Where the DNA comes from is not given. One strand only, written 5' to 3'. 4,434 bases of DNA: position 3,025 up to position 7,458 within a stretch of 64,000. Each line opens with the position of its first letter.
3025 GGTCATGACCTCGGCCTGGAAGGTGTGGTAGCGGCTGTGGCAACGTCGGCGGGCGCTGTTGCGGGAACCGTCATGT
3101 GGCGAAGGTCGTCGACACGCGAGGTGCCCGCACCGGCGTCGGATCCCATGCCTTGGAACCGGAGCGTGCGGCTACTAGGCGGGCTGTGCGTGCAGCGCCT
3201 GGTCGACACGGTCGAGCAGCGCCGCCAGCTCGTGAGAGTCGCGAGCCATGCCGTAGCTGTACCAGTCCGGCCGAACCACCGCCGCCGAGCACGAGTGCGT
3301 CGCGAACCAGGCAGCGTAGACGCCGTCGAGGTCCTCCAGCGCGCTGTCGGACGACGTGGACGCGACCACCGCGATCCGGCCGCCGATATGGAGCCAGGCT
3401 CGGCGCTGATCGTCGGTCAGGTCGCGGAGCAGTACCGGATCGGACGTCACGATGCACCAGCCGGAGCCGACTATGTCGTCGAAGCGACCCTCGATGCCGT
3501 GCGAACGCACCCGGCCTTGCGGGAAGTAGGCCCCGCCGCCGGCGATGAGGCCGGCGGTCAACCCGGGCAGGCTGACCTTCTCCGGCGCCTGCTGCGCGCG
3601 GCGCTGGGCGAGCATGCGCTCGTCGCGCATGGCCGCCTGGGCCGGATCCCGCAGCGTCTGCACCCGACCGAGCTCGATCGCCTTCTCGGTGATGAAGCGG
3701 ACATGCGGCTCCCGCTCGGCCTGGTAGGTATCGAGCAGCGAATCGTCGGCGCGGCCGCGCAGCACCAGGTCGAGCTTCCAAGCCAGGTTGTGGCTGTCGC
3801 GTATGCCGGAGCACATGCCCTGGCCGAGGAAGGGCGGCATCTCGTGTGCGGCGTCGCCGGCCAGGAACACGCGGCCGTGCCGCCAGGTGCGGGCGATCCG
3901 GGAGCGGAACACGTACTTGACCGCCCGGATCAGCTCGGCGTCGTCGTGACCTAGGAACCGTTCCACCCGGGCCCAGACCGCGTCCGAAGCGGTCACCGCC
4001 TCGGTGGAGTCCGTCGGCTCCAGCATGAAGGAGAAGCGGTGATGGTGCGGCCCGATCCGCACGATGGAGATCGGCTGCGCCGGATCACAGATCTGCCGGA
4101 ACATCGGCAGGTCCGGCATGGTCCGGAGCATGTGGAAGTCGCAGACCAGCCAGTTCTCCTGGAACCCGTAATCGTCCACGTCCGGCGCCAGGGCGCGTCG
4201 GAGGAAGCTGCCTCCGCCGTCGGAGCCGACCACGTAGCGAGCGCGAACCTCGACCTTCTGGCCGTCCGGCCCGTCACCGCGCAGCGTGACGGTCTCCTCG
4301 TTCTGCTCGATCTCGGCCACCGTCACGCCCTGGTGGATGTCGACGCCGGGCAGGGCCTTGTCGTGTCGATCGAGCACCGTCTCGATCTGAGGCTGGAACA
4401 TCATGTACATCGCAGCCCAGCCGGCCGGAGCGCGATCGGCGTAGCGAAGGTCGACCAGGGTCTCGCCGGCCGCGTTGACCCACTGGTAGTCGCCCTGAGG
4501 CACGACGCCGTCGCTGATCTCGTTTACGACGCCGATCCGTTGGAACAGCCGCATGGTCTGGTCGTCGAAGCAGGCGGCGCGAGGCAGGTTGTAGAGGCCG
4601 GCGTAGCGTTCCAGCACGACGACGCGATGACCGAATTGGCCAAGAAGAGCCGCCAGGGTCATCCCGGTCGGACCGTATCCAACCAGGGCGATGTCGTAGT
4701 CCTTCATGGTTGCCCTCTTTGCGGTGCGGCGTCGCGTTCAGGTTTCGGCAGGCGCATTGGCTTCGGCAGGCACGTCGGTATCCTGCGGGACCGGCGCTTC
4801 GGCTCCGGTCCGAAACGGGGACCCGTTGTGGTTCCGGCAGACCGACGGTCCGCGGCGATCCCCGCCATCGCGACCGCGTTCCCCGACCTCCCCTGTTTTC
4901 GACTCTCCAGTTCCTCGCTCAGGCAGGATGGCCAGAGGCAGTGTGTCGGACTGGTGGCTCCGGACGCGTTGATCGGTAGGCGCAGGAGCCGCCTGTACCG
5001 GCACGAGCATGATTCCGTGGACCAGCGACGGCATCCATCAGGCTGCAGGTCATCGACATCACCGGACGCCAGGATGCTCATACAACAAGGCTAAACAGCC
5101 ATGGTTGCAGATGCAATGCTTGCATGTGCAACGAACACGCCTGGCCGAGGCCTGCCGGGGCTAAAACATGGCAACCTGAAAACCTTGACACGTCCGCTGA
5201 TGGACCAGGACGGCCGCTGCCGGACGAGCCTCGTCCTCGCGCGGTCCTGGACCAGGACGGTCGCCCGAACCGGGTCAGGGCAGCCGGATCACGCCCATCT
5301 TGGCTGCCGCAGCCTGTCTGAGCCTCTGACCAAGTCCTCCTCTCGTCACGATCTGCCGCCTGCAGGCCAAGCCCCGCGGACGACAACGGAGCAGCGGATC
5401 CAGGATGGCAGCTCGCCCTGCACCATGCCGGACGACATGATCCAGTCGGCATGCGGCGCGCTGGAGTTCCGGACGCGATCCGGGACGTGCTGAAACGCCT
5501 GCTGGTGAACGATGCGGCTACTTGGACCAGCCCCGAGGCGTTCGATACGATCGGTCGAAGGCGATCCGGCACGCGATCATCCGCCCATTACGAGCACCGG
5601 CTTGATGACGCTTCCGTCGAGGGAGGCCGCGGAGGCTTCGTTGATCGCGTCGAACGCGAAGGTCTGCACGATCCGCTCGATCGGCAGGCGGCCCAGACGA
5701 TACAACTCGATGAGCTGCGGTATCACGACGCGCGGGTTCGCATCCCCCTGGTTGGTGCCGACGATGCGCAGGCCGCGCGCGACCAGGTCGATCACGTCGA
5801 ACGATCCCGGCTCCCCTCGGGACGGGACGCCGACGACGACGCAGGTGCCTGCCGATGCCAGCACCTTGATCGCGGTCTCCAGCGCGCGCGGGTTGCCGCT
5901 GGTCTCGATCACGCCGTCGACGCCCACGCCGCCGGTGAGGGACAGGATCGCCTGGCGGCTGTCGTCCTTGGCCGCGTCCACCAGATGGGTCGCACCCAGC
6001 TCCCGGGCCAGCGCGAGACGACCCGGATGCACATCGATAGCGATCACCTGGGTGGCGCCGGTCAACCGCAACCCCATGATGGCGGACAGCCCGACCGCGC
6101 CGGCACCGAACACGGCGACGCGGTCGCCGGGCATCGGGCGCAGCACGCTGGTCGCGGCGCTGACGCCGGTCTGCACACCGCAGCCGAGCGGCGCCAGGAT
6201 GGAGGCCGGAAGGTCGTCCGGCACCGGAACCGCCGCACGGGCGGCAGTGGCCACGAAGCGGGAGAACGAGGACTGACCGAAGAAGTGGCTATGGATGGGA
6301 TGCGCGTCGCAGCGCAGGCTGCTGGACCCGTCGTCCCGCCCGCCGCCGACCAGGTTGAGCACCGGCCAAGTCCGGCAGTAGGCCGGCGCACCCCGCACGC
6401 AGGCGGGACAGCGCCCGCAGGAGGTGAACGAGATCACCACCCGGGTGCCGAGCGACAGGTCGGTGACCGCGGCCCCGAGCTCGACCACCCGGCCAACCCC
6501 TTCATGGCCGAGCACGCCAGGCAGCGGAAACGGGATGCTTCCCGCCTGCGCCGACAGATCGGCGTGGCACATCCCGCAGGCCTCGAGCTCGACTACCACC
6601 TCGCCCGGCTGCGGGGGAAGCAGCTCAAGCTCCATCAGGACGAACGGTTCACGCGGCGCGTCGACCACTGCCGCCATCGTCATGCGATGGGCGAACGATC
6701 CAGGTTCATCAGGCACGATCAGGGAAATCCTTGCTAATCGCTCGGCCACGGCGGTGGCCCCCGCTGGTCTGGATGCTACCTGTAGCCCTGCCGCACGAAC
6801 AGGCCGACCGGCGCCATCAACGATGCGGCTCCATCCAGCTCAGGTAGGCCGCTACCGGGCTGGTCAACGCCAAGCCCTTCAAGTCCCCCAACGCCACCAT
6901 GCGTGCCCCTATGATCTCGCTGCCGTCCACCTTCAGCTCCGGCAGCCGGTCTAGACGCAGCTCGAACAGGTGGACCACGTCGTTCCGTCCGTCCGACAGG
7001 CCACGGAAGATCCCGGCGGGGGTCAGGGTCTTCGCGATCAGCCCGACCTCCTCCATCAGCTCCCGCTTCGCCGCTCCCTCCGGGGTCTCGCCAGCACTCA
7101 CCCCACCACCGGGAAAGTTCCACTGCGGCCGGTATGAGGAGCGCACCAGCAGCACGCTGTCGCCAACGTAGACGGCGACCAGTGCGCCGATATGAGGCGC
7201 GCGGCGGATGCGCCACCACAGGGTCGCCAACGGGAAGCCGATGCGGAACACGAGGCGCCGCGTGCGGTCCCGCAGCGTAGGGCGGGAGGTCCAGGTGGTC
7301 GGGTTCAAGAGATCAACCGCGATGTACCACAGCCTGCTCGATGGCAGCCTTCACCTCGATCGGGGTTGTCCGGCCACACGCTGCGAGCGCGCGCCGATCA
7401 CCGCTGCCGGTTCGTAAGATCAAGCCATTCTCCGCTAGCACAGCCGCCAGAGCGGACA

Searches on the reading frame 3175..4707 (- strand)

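Call 18: search_protein_families(library=pfam, proteins=[window:3175-4707:-], max_evalue=0.001)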
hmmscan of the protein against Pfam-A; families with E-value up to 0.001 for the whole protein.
window:3175-4707:- (510 aa): 3 families
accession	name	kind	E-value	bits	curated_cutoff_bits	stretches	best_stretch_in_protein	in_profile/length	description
PF01494.25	FAD_binding_3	-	4.5e-64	217.3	22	1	4-341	2-347/349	FAD binding domain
PF07992.20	Pyr_redox_2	-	4.2e-05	23.5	26.1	0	5-39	144-178/291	Pyridine nucleotide-disulphide oxidoreductase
PF00070.33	Pyr_redox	-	5.3e-05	24.1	22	0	6-35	2-31/82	Pyridine nucleotide-disulphide oxidoreductase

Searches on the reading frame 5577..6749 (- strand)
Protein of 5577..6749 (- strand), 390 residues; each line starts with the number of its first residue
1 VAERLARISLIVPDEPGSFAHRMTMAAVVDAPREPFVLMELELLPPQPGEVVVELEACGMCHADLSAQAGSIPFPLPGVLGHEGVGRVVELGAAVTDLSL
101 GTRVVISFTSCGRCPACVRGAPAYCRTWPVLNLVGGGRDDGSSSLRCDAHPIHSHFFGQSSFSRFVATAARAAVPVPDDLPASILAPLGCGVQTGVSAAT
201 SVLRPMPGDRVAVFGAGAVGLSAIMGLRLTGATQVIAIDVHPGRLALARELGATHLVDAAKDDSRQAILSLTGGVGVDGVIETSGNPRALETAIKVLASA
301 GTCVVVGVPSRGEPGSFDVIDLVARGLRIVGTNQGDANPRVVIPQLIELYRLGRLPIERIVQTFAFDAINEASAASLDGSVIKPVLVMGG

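Call 18: search_protein_families(library=pfam, proteins=[window:5577-6749:-], max_evalue=0.001)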
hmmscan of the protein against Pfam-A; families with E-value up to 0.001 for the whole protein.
window:5577-6749:- (390 aa): 4 families
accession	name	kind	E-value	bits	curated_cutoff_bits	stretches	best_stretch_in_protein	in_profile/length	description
PF00107.32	ADH_zinc_N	-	1.2e-29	103.3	31.8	1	218-347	1-124/129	Zinc-binding dehydrogenase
PF08240.17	ADH_N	-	1.7e-21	76.9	23.5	1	47-178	1-104/104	Alcohol dehydrogenase GroES-like domain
PF16912.11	Glu_dehyd_C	-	1.5e-08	34.8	34.9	1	209-312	32-135/211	Glucose dehydrogenase C-terminus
PF13602.12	ADH_zinc_N_2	-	1.5e-05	26.3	27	1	251-375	1-122/134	Zinc-binding dehydrogenase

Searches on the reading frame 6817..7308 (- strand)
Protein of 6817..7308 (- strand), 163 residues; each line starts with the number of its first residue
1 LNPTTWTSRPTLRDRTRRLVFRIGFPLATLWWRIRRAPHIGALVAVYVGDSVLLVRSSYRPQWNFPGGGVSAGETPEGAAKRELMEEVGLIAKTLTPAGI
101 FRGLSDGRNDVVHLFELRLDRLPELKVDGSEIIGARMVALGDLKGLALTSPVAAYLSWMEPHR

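Call 18: search_protein_families(library=pfam, proteins=[window:6817-7308:-], max_evalue=0.001)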
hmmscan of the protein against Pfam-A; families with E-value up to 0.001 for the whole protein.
window:6817-7308:- (163 aa): 1 family
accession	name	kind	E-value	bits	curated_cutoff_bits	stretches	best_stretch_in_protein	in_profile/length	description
PF00293.34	NUDIX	-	1.5e-19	70.8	21.1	1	38-145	2-119/134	NUDIX domain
